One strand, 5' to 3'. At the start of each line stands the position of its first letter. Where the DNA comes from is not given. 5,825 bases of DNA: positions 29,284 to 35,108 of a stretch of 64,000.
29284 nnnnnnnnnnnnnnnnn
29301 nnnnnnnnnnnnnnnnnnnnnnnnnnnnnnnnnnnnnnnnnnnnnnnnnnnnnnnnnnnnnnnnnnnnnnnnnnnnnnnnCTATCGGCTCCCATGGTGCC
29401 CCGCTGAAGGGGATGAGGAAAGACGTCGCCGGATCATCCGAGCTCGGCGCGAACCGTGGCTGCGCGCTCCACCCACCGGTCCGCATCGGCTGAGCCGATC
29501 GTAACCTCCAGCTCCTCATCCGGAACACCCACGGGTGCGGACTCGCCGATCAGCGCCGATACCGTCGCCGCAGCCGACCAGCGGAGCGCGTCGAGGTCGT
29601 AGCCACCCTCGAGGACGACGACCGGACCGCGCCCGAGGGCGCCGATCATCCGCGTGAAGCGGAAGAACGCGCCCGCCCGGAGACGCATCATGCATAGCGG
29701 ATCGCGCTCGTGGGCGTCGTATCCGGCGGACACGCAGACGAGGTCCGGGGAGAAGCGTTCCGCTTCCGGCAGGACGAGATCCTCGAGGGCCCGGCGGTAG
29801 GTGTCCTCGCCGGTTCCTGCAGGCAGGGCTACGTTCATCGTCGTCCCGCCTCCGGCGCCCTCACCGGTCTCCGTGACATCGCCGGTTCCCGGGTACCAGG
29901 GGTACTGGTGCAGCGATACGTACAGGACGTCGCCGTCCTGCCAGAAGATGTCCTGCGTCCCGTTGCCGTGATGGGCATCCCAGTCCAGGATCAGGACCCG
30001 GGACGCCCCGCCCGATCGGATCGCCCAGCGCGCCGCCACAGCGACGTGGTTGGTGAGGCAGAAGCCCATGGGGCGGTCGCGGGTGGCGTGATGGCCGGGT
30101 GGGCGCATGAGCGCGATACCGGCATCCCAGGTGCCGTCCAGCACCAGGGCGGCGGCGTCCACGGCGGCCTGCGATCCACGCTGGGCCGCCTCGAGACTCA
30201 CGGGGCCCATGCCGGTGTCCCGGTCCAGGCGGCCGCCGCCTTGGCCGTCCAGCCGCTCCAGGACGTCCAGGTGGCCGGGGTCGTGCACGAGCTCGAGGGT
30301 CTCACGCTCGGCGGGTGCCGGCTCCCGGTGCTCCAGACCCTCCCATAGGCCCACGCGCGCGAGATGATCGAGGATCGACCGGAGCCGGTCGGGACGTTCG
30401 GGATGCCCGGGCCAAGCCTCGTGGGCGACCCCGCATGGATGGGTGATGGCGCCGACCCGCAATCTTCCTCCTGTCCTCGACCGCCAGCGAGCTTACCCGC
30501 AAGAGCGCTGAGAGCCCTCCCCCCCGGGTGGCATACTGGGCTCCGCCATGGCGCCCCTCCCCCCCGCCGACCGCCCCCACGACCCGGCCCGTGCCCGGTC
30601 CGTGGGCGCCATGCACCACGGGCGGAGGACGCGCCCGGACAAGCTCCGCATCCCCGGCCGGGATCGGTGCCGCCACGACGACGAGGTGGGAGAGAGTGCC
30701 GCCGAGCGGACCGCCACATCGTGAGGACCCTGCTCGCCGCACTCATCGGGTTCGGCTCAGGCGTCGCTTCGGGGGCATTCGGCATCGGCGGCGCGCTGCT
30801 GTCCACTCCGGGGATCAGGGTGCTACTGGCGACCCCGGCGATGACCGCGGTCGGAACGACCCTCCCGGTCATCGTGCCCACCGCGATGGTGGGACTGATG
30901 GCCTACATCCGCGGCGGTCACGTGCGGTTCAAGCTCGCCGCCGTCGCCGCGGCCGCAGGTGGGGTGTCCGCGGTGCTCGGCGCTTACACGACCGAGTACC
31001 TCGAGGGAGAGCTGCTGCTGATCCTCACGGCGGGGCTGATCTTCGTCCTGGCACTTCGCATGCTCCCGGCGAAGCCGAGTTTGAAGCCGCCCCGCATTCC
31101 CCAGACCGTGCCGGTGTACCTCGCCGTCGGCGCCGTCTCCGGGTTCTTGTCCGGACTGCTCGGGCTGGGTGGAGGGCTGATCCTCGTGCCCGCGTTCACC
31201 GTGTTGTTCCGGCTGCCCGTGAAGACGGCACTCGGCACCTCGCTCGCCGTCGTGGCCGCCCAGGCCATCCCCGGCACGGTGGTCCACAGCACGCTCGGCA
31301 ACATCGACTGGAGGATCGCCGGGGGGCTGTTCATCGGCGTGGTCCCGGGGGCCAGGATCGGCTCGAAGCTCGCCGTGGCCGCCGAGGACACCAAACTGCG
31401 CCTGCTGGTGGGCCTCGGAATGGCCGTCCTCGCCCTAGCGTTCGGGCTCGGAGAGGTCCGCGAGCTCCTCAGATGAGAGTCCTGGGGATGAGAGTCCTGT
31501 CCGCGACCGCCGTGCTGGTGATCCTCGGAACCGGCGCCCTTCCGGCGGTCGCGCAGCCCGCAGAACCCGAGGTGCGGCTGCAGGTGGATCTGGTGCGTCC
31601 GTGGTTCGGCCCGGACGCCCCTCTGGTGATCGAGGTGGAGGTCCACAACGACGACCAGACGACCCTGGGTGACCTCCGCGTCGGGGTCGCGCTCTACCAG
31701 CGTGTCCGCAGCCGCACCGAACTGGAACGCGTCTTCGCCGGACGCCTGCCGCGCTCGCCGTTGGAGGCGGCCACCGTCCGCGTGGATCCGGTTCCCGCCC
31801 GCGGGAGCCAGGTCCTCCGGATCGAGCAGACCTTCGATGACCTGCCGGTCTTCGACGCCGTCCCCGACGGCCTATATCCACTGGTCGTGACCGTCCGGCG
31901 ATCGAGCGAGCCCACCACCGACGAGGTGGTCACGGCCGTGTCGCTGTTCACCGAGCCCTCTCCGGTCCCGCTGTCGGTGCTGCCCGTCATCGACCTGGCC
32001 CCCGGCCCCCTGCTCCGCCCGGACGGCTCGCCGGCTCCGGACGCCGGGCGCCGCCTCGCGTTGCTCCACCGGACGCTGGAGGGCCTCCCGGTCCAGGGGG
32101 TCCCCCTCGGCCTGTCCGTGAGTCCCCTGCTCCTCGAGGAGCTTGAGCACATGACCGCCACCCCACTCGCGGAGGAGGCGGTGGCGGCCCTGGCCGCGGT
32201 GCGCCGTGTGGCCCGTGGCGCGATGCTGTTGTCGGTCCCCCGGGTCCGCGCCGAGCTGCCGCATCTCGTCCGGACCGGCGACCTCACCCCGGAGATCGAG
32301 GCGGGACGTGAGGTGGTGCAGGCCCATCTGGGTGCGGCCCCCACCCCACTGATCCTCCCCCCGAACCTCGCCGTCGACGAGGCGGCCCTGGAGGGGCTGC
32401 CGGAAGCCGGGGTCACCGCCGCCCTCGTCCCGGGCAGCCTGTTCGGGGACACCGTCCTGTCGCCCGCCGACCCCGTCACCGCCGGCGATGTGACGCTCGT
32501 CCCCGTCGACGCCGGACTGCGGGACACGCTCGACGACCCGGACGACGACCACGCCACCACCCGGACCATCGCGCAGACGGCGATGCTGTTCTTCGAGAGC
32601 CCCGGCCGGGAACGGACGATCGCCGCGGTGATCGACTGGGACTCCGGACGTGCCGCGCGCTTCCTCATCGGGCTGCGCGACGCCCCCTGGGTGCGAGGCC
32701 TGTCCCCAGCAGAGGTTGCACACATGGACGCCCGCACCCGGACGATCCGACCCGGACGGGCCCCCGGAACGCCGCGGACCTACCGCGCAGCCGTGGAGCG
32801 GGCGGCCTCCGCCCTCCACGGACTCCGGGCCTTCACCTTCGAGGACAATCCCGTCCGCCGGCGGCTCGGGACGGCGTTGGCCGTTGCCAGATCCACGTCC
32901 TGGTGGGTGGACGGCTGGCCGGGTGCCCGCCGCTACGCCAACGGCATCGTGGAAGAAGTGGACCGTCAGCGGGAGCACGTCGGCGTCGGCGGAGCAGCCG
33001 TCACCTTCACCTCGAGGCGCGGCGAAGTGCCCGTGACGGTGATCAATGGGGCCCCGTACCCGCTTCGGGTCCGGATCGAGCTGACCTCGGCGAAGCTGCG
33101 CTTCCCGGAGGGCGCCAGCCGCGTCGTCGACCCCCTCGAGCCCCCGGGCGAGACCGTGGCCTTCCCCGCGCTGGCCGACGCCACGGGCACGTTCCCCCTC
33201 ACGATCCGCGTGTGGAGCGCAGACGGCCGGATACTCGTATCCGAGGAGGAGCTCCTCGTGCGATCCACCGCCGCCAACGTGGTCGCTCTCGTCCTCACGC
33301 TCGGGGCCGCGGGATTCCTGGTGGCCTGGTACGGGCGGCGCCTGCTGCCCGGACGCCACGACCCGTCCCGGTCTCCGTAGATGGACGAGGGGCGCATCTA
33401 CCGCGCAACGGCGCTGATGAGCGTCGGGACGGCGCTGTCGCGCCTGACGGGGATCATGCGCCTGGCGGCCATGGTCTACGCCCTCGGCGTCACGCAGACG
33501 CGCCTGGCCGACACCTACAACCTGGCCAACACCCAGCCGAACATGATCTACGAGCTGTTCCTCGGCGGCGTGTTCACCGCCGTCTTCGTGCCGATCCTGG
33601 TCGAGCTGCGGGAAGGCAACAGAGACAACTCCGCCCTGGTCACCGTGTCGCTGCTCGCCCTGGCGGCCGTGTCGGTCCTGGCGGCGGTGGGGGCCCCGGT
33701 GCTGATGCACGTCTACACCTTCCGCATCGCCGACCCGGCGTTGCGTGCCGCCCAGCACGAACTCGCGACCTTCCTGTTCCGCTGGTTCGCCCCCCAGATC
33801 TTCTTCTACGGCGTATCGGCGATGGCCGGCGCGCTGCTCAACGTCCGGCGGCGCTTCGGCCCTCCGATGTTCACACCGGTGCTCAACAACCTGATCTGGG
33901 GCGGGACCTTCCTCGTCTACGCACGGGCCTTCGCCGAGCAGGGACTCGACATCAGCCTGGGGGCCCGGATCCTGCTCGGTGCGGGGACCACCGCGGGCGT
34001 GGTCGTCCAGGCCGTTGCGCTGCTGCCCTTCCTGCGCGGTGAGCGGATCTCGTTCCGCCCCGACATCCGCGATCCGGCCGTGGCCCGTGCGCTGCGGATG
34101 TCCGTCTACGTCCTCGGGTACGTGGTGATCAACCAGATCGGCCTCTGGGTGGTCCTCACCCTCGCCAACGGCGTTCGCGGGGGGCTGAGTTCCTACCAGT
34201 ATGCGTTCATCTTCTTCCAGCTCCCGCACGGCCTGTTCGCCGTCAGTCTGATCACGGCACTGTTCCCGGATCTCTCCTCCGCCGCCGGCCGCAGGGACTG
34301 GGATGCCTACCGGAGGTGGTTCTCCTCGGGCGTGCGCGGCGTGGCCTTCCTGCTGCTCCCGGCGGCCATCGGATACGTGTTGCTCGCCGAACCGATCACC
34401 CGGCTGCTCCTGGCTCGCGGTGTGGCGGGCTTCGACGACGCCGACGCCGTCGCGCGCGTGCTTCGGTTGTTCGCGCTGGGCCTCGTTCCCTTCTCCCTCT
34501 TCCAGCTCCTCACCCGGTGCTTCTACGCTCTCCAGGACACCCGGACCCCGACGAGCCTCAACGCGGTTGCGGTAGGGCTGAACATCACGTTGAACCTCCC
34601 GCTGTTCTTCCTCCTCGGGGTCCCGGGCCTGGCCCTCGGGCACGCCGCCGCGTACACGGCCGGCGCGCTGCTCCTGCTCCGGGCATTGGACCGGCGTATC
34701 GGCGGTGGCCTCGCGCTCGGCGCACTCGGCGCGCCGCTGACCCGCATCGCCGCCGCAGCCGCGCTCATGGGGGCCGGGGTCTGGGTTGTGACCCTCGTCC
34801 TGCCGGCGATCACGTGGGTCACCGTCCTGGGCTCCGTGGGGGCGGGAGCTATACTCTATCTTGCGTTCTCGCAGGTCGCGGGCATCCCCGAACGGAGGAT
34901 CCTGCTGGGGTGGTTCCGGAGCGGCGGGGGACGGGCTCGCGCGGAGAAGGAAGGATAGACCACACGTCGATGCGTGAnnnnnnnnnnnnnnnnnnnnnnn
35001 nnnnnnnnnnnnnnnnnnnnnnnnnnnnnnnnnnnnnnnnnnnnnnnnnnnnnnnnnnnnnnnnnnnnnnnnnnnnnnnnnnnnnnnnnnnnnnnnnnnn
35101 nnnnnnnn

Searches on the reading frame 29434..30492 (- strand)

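Call 47: search_protein_families(library=pfam, proteins=[window:29434-30492:-], max_evalue=0.001)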
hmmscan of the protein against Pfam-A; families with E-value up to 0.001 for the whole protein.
window:29434-30492:- (352 aa): 1 family
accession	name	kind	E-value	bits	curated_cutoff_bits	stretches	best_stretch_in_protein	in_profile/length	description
PF00850.24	Hist_deacetyl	-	1.9e-85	287.3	27.9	1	30-314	1-298/298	Histone deacetylase domain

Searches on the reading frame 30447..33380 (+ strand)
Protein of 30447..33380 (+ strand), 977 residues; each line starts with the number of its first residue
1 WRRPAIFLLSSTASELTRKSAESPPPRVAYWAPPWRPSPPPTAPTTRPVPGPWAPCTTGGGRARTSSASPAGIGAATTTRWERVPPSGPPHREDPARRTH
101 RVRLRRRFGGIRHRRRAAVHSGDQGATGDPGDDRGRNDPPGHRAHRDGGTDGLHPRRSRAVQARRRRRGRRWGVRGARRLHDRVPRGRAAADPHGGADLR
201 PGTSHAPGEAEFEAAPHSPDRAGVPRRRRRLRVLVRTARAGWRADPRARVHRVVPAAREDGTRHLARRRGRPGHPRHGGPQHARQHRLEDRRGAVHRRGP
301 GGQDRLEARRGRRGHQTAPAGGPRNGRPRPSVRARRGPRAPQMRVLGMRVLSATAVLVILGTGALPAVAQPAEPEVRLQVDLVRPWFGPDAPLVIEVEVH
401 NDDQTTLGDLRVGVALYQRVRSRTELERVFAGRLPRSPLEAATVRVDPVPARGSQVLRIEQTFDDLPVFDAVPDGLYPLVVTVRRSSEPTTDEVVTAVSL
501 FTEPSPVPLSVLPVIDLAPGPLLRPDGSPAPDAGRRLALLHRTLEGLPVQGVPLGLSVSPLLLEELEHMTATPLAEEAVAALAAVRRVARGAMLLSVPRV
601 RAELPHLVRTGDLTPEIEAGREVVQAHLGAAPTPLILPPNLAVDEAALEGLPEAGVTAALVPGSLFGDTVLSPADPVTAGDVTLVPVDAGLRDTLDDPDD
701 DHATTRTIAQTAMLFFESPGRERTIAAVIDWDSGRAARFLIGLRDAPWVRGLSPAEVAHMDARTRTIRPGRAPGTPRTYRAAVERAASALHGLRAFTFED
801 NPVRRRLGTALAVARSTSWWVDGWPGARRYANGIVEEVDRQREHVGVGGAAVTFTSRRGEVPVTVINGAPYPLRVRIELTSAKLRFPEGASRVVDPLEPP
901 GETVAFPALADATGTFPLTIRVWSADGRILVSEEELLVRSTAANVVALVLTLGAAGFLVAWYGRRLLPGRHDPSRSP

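Call 47: search_protein_families(library=pfam, proteins=[window:30447-33380:+], max_evalue=0.001)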
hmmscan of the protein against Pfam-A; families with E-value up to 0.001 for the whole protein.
window:30447-33380:+ (977 aa): 1 family
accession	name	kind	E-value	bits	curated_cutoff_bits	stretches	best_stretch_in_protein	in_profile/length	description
PF19516.4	DUF6049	-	5.8e-19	68.6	30.1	2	632-942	325-672/708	Family of unknown function (DUF6049)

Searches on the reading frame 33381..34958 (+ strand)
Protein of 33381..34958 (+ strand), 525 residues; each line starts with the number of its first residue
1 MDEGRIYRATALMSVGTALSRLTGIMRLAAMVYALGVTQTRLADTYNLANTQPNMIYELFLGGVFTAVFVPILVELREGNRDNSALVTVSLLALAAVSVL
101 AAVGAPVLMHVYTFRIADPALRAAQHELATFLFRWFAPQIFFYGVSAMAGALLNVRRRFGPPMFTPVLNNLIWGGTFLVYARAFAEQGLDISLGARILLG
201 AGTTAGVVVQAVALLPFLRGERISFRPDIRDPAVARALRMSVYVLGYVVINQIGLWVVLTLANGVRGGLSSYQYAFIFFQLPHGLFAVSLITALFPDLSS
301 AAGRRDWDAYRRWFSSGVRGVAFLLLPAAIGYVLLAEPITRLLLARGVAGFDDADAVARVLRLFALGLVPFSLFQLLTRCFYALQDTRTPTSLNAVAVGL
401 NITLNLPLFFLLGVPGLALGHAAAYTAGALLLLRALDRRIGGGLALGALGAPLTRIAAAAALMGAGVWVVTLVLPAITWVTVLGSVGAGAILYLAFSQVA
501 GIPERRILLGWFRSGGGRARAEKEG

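Call 47: search_protein_families(library=pfam, proteins=[window:33381-34958:+], max_evalue=0.001)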
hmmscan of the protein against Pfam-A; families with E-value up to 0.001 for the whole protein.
window:33381-34958:+ (525 aa): 3 families
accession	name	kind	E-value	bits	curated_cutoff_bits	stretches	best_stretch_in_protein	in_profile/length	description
PF03023.19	MurJ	-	4.9e-90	302.7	27.4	1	32-480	2-441/451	Lipid II flippase MurJ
PF01554.23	MatE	-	7.9e-08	32.6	24.9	1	268-405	27-159/161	MatE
PF13440.11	Polysacc_synt_3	-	0.00012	21.8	23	1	269-345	211-285/293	Polysaccharide biosynthesis protein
